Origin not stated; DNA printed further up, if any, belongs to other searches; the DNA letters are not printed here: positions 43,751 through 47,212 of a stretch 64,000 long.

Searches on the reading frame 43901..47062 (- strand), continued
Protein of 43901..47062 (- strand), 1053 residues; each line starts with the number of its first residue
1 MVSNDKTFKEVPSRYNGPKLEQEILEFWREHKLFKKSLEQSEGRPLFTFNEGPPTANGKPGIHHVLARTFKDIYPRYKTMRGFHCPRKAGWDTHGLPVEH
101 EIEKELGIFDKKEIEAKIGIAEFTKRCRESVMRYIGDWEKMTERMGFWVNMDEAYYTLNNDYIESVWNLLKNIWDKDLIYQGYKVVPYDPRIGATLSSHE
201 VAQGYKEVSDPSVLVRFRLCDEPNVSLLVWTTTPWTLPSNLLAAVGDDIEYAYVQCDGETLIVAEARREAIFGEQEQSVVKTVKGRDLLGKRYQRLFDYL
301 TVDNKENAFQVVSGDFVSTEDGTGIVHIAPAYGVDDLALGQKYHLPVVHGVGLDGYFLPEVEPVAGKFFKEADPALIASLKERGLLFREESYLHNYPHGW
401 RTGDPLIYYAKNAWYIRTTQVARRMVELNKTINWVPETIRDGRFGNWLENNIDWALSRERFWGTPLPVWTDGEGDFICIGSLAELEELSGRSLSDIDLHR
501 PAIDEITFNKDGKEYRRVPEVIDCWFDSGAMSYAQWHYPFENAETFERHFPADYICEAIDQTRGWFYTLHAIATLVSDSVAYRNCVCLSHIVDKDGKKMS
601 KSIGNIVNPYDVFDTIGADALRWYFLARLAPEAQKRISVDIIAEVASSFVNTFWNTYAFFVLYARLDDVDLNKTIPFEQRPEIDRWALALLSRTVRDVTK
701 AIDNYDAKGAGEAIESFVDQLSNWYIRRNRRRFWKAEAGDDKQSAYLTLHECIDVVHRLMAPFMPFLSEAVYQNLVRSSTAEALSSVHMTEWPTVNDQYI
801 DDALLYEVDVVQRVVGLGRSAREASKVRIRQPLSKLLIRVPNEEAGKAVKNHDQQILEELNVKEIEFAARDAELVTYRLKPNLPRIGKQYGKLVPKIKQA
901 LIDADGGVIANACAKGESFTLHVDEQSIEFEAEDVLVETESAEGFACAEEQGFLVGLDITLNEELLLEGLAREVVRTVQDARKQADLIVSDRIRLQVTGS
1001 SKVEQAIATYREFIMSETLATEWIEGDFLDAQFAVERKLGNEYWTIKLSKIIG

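Call 49: find_homologous_proteins(query=window:43901-47062:-, max_evalue=1e-100)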
Query window:43901-47062:- (1053 aa): 8000 proteins with E <= 1e-100 among 8000 candidates; the best 120 are listed.
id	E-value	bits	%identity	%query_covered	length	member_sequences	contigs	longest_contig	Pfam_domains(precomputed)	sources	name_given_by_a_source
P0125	0.0e+0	2454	100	100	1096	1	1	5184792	PF09334.18,PF08264.20,PF00133.29,PF19302.5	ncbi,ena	-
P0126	0.0e+0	2109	85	99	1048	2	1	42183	PF09334.18,PF08264.20,PF00133.29,PF19302.5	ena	-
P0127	0.0e+0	2104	84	99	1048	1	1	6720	PF09334.18,PF08264.20,PF00133.29,PF19302.5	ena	-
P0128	0.0e+0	2103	84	99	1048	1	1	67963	PF09334.18,PF08264.20,PF00133.29,PF19302.5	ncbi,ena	-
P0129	0.0e+0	1884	76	99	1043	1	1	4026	PF09334.18,PF08264.20,PF00133.29,PF19302.5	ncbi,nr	ncbi:MAG: isoleucine--tRNA ligase [Proteobacteria bacterium]|nr:MAG: isoleucine--tRNA ligase [Pseudo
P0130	0.0e+0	1857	75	99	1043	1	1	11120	PF09334.18,PF08264.20,PF00133.29,PF19302.5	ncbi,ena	-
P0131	0.0e+0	1855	75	99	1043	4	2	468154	PF09334.18,PF08264.20,PF00133.29,PF19302.5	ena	-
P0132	0.0e+0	1855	75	99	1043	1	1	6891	PF09334.18,PF08264.20,PF00133.29,PF19302.5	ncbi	-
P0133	0.0e+0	1854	75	99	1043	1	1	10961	PF09334.18,PF08264.20,PF00133.29,PF19302.5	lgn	-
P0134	0.0e+0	1849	74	99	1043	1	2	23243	PF09334.18,PF08264.20,PF00133.29,PF19302.5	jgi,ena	-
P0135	0.0e+0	1843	73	99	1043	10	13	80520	PF09334.18,PF08264.20,PF00133.29,PF19302.5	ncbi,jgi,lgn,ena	jgi:isoleucyl-tRNA synthetase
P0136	0.0e+0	1841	74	99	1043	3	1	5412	PF09334.18,PF08264.20,PF00133.29,PF19302.5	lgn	-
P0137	0.0e+0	1830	73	100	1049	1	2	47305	PF09334.18,PF08264.20,PF00133.29,PF19302.5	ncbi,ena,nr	ncbi:MAG: isoleucine--tRNA ligase [Gammaproteobacteria bacterium]|nr:isoleucine--tRNA ligase [Gammap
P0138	0.0e+0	1829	73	100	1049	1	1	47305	PF09334.18,PF08264.20,PF00133.29,PF19302.5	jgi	-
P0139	0.0e+0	1828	73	100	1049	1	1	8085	PF09334.18,PF08264.20,PF00133.29,PF19302.5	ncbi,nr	ncbi:MAG: isoleucine--tRNA ligase [Gammaproteobacteria bacterium]|nr:isoleucine--tRNA ligase [Gammap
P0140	0.0e+0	1824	74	99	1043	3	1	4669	PF09334.18,PF08264.20,PF00133.29,PF19302.5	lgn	-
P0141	0.0e+0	1820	73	99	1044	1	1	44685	PF09334.18,PF08264.20,PF00133.29,PF19302.5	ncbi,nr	ncbi:MAG: isoleucine--tRNA ligase [marine bacterium B5-7]|nr:MAG: isoleucine--tRNA ligase [marine ba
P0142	0.0e+0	1816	73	100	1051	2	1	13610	PF09334.18,PF08264.20,PF00133.29,PF19302.5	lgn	-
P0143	0.0e+0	1816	73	99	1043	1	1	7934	PF09334.18,PF08264.20,PF00133.29,PF19302.5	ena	-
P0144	0.0e+0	1814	73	99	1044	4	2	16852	PF09334.18,PF08264.20,PF00133.29,PF19302.5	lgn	-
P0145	0.0e+0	1813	73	99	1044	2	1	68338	PF09334.18,PF08264.20,PF00133.29,PF19302.5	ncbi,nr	ncbi:MAG: isoleucine--tRNA ligase [Gammaproteobacteria bacterium]|nr:isoleucine--tRNA ligase [Gammap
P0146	0.0e+0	1811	73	99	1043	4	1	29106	PF09334.18,PF08264.20,PF00133.29,PF19302.5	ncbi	-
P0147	0.0e+0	1811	73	99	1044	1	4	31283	PF09334.18,PF08264.20,PF00133.29,PF19302.5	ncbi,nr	ncbi:MAG: isoleucine--tRNA ligase [Woeseia sp.]|nr:isoleucine--tRNA ligase [Woeseia sp.] MBT8095634.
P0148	0.0e+0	1811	73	99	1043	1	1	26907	PF09334.18,PF08264.20,PF00133.29,PF19302.5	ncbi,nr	ncbi:MAG: isoleucine--tRNA ligase [Proteobacteria bacterium]|nr:isoleucine--tRNA ligase [Pseudomonad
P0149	0.0e+0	1810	72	99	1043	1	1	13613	PF09334.18,PF08264.20,PF00133.29,PF19302.5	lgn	-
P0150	0.0e+0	1810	73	99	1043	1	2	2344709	PF09334.18,PF08264.20,PF00133.29,PF19302.5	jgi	jgi:isoleucyl-tRNA synthetase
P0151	0.0e+0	1810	72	99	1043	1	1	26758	PF09334.18,PF08264.20,PF00133.29,PF19302.5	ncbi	-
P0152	0.0e+0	1809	73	99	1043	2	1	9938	PF09334.18,PF08264.20,PF00133.29,PF19302.5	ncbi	-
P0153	0.0e+0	1809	72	99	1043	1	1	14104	PF09334.18,PF08264.20,PF00133.29,PF19302.5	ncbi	-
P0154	0.0e+0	1809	72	99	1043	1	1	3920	PF09334.18,PF08264.20,PF00133.29,PF19302.5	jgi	jgi:isoleucyl-tRNA synthetase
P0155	0.0e+0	1808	73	99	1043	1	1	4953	PF09334.18,PF08264.20,PF00133.29,PF19302.5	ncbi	-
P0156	0.0e+0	1807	72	99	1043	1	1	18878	PF09334.18,PF08264.20,PF00133.29,PF19302.5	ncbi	-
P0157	0.0e+0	1807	73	99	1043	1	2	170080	PF09334.18,PF08264.20,PF00133.29,PF19302.5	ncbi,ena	ncbi:MAG: isoleucine--tRNA ligase [Woeseia sp.]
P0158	0.0e+0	1807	73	99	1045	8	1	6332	PF09334.18,PF08264.20,PF00133.29,PF19302.5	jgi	jgi:isoleucyl-tRNA synthetase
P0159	0.0e+0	1806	72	99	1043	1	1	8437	PF09334.18,PF08264.20,PF00133.29,PF19302.5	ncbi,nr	ncbi:MAG: isoleucine--tRNA ligase [Woeseiaceae bacterium]|nr:isoleucine--tRNA ligase [Woeseiaceae ba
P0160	0.0e+0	1806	72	99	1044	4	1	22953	PF09334.18,PF08264.20,PF00133.29,PF19302.5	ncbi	ncbi:MAG: isoleucine--tRNA ligase [Woeseia sp.]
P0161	0.0e+0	1805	73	99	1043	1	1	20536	PF09334.18,PF08264.20,PF00133.29,PF19302.5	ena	-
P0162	0.0e+0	1805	73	99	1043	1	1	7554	PF09334.18,PF08264.20,PF00133.29,PF19302.5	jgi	-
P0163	0.0e+0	1805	73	99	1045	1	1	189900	PF09334.18,PF08264.20,PF00133.29,PF19302.5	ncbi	-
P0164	0.0e+0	1804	73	99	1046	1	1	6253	PF09334.18,PF08264.20,PF00133.29,PF19302.5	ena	-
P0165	0.0e+0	1804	73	99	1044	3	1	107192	PF09334.18,PF08264.20,PF00133.29,PF19302.5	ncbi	-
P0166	0.0e+0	1804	73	99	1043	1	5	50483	PF09334.18,PF08264.20,PF00133.29,PF19302.5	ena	-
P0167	0.0e+0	1803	73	98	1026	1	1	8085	PF09334.18,PF08264.20,PF00133.29,PF19302.5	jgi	-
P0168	0.0e+0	1802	72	99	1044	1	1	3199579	PF09334.18,PF08264.20,PF00133.29,PF19302.5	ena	-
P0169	0.0e+0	1802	72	99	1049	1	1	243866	PF09334.18,PF08264.20,PF00133.29,PF19302.5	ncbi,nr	ncbi:MAG: isoleucine--tRNA ligase [Woeseiaceae bacterium]|nr:isoleucine--tRNA ligase [Woeseiaceae ba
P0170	0.0e+0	1802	73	99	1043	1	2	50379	PF09334.18,PF08264.20,PF00133.29,PF19302.5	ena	-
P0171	0.0e+0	1802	72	99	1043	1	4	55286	PF09334.18,PF08264.20,PF00133.29,PF19302.5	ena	-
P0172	0.0e+0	1802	73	99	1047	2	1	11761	PF09334.18,PF08264.20,PF00133.29,PF19302.5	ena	-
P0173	0.0e+0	1802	73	99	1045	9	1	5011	PF09334.18,PF08264.20,PF00133.29,PF19302.5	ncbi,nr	ncbi:MAG: isoleucine--tRNA ligase [Gammaproteobacteria bacterium]|nr:isoleucine--tRNA ligase [Gammap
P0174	0.0e+0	1802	72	99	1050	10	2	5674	PF09334.18,PF08264.20,PF00133.29,PF19302.5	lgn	-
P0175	0.0e+0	1801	71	99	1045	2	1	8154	PF09334.18,PF08264.20,PF00133.29,PF19302.5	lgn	-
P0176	0.0e+0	1801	72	99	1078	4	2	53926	PF09334.18,PF08264.20,PF00133.29,PF19302.5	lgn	-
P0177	0.0e+0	1801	73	99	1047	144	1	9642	PF09334.18,PF08264.20,PF00133.29,PF19302.5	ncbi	-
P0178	0.0e+0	1800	73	99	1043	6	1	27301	PF09334.18,PF08264.20,PF00133.29,PF19302.5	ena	-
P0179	0.0e+0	1800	73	99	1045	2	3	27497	PF09334.18,PF08264.20,PF00133.29,PF19302.5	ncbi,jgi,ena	-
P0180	0.0e+0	1800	71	99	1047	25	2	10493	PF09334.18,PF08264.20,PF00133.29,PF19302.5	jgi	-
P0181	0.0e+0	1799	72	99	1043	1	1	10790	PF09334.18,PF08264.20,PF13603.13,PF00133.29,PF19302.5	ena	-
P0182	0.0e+0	1799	72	99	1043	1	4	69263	PF09334.18,PF08264.20,PF00133.29,PF19302.5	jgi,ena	-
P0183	0.0e+0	1798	71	99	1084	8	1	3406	PF09334.18,PF08264.20,PF00133.29,PF19302.5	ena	-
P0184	0.0e+0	1798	72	99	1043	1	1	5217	PF09334.18,PF08264.20,PF00133.29,PF19302.5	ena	-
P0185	0.0e+0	1797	72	99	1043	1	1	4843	PF09334.18,PF08264.20,PF13603.13,PF00133.29,PF19302.5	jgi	jgi:isoleucyl-tRNA synthetase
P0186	0.0e+0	1796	73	99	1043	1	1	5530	PF09334.18,PF08264.20,PF00133.29,PF19302.5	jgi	jgi:isoleucyl-tRNA synthetase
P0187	0.0e+0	1796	72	99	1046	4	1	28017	PF09334.18,PF08264.20,PF00133.29,PF19302.5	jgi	jgi:isoleucyl-tRNA synthetase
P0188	0.0e+0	1796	73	99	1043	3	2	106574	PF09334.18,PF08264.20,PF00133.29,PF19302.5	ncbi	-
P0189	0.0e+0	1796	72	99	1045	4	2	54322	PF09334.18,PF08264.20,PF00133.29,PF19302.5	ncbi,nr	ncbi:MAG: isoleucine--tRNA ligase [Gammaproteobacteria bacterium]|nr:isoleucine--tRNA ligase [Gammap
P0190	0.0e+0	1796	72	99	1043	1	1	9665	PF09334.18,PF08264.20,PF00133.29,PF19302.5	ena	-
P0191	0.0e+0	1796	72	99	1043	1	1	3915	PF09334.18,PF08264.20,PF13603.13,PF00133.29,PF19302.5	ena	-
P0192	0.0e+0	1795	73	99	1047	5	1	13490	PF09334.18,PF08264.20,PF00133.29,PF19302.5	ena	-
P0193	0.0e+0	1795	73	99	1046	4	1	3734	PF09334.18,PF08264.20,PF00133.29,PF19302.5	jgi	-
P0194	0.0e+0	1795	72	99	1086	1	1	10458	PF09334.18,PF08264.20,PF00133.29,PF19302.5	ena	-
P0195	0.0e+0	1795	71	100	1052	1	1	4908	PF09334.18,PF08264.20,PF00133.29,PF19302.5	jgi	jgi:isoleucyl-tRNA synthetase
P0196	0.0e+0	1794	72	99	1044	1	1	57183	PF09334.18,PF08264.20,PF00133.29,PF19302.5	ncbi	-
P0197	0.0e+0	1794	71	99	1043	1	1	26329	PF09334.18,PF08264.20,PF00133.29,PF19302.5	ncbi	-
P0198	0.0e+0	1794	73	99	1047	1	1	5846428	PF09334.18,PF08264.20,PF00133.29,PF19302.5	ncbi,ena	-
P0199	0.0e+0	1793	71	100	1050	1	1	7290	PF09334.18,PF08264.20,PF00133.29,PF19302.5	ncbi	-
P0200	0.0e+0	1793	72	99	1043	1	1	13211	PF09334.18,PF08264.20,PF00133.29,PF19302.5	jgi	-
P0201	0.0e+0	1793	73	99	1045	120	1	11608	PF09334.18,PF08264.20,PF00133.29,PF19302.5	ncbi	ncbi:MAG: isoleucine--tRNA ligase [Arenicellales bacterium]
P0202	0.0e+0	1793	71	99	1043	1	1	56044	PF09334.18,PF08264.20,PF00133.29,PF19302.5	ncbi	-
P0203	0.0e+0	1792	72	99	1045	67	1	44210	PF09334.18,PF08264.20,PF00133.29,PF19302.5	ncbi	-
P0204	0.0e+0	1792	71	99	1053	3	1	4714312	PF09334.18,PF08264.20,PF00133.29,PF19302.5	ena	-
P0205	0.0e+0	1792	71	99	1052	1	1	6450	PF09334.18,PF08264.20,PF00133.29,PF19302.5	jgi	jgi:isoleucyl-tRNA synthetase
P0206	0.0e+0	1791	73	99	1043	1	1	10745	PF09334.18,PF08264.20,PF00133.29,PF19302.5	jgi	-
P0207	0.0e+0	1791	72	99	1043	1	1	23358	PF09334.18,PF08264.20,PF00133.29,PF19302.5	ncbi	-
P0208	0.0e+0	1790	71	99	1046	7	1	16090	PF09334.18,PF08264.20,PF00133.29,PF19302.5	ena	-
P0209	0.0e+0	1790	72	99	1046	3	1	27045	PF09334.18,PF08264.20,PF00133.29,PF19302.5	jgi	-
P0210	0.0e+0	1790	72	99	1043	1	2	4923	PF09334.18,PF08264.20,PF13603.13,PF00133.29,PF19302.5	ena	-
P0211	0.0e+0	1790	71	99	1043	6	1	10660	PF09334.18,PF08264.20,PF00133.29,PF19302.5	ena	-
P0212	0.0e+0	1790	71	99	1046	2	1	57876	PF09334.18,PF08264.20,PF00133.29,PF19302.5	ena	-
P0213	0.0e+0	1790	71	99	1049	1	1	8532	PF09334.18,PF08264.20,PF00133.29,PF19302.5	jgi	-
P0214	0.0e+0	1789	71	100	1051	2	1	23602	PF09334.18,PF08264.20,PF00133.29,PF19302.5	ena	-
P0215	0.0e+0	1789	72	99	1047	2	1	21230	PF09334.18,PF08264.20,PF00133.29,PF19302.5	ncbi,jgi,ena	-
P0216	0.0e+0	1788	73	99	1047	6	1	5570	PF09334.18,PF08264.20,PF00133.29,PF19302.5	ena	-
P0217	0.0e+0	1788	72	99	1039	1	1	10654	PF09334.18,PF08264.20,PF00133.29,PF19302.5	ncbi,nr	ncbi:MAG: isoleucine--tRNA ligase [Gammaproteobacteria bacterium]|nr:isoleucine--tRNA ligase [Gammap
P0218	0.0e+0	1788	71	99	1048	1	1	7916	PF09334.18,PF08264.20,PF00133.29,PF19302.5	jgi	jgi:isoleucyl-tRNA synthetase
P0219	0.0e+0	1787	71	99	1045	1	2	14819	PF09334.18,PF08264.20,PF00133.29,PF19302.5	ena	-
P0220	0.0e+0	1787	72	99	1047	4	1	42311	PF09334.18,PF08264.20,PF00133.29,PF19302.5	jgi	jgi:isoleucyl-tRNA synthetase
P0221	0.0e+0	1787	72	100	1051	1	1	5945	PF09334.18,PF08264.20,PF00133.29,PF19302.5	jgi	jgi:isoleucyl-tRNA synthetase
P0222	0.0e+0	1787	73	99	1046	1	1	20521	PF09334.18,PF08264.20,PF00133.29,PF19302.5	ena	-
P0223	0.0e+0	1787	72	99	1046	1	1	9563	PF09334.18,PF08264.20,PF00133.29,PF19302.5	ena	-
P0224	0.0e+0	1786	71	99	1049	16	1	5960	PF09334.18,PF08264.20,PF00133.29,PF19302.5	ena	-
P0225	0.0e+0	1786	72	99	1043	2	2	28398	PF09334.18,PF08264.20,PF00133.29,PF19302.5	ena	-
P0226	0.0e+0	1785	72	99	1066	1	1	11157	PF09334.18,PF08264.20,PF00133.29,PF19302.5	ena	-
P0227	0.0e+0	1785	72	99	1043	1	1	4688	PF09334.18,PF08264.20,PF13603.13,PF00133.29,PF19302.5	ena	-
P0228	0.0e+0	1785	72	99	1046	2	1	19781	PF09334.18,PF08264.20,PF00133.29,PF19302.5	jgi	-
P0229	0.0e+0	1785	71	99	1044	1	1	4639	PF09334.18,PF08264.20,PF00133.29,PF19302.5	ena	-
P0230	0.0e+0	1785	71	99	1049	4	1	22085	PF09334.18,PF08264.20,PF00133.29,PF19302.5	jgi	-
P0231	0.0e+0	1785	72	99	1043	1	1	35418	PF09334.18,PF08264.20,PF13603.13,PF00133.29,PF19302.5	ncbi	-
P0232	0.0e+0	1785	73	99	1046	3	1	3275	PF09334.18,PF08264.20,PF00133.29,PF19302.5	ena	-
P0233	0.0e+0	1785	72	99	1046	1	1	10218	PF09334.18,PF08264.20,PF00133.29,PF19302.5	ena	-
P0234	0.0e+0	1785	71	100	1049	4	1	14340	PF09334.18,PF08264.20,PF00133.29,PF19302.5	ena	-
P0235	0.0e+0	1784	72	99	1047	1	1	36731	PF09334.18,PF08264.20,PF00133.29,PF19302.5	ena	-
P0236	0.0e+0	1784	71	99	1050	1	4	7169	PF09334.18,PF08264.20,PF01921.25,PF00133.29,PF19302.5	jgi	jgi:isoleucyl-tRNA synthetase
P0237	0.0e+0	1784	72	99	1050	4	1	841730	PF09334.18,PF08264.20,PF00133.29,PF19302.5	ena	-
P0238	0.0e+0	1784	72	99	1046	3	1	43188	PF09334.18,PF08264.20,PF00133.29,PF19302.5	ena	-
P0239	0.0e+0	1784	72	99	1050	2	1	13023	PF09334.18,PF08264.20,PF00133.29,PF19302.5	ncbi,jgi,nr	ncbi:MAG: isoleucine--tRNA ligase [Gammaproteobacteria bacterium]|nr:isoleucine--tRNA ligase [Gammap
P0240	0.0e+0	1783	72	99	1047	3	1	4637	PF09334.18,PF08264.20,PF00133.29,PF19302.5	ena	-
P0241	0.0e+0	1783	71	99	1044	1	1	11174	PF09334.18,PF08264.20,PF00133.29,PF19302.5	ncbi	-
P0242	0.0e+0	1783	73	99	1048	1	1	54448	PF09334.18,PF08264.20,PF00133.29,PF19302.5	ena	-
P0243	0.0e+0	1783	71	99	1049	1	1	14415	PF09334.18,PF08264.20,PF00133.29,PF19302.5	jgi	jgi:isoleucyl-tRNA synthetase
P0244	0.0e+0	1783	71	99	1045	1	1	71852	PF09334.18,PF08264.20,PF00133.29,PF19302.5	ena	-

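Call 50: find_encoding_contigs(protein=P0125, flank=1500, max_places=3)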
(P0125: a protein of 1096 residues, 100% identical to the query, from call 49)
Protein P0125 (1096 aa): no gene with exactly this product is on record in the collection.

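Call 51: find_encoding_contigs(protein=P0128, flank=6000, max_places=3)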
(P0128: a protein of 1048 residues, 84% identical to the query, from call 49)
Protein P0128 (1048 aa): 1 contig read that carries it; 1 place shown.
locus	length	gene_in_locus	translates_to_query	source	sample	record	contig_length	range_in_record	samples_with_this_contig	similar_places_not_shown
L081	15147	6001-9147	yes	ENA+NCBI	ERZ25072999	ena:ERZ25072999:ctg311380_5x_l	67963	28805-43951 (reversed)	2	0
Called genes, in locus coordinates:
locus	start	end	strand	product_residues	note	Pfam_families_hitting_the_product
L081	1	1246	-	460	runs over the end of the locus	PF01554:MatE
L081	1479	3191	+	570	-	PF14306:PUA_2, PF01747:ATP-sulfurylase, PF01583:APS_kinase, PF13671:AAA_33 (weak)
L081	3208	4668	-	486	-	PF13489:Methyltransf_23, PF08241:Methyltransf_11, PF08242:Methyltransf_12 (weak), PF13649:Methyltransf_25, PF13847:Methyltransf_31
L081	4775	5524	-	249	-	PF06764:DUF1223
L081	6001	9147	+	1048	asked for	PF00133:tRNA-synt_1, PF09334:tRNA-synt_1g, PF08264:Anticodon_1, PF19302:DUF5915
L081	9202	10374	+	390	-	PF14907:NTP_transf_5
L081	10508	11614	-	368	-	-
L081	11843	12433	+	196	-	-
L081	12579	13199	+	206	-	-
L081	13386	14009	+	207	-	-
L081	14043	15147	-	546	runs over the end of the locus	PF00732:GMC_oxred_N, PF00890:FAD_binding_2 (weak), PF01266:DAO (weak), PF03486:HI0933_like (faint), PF05199:GMC_oxred_C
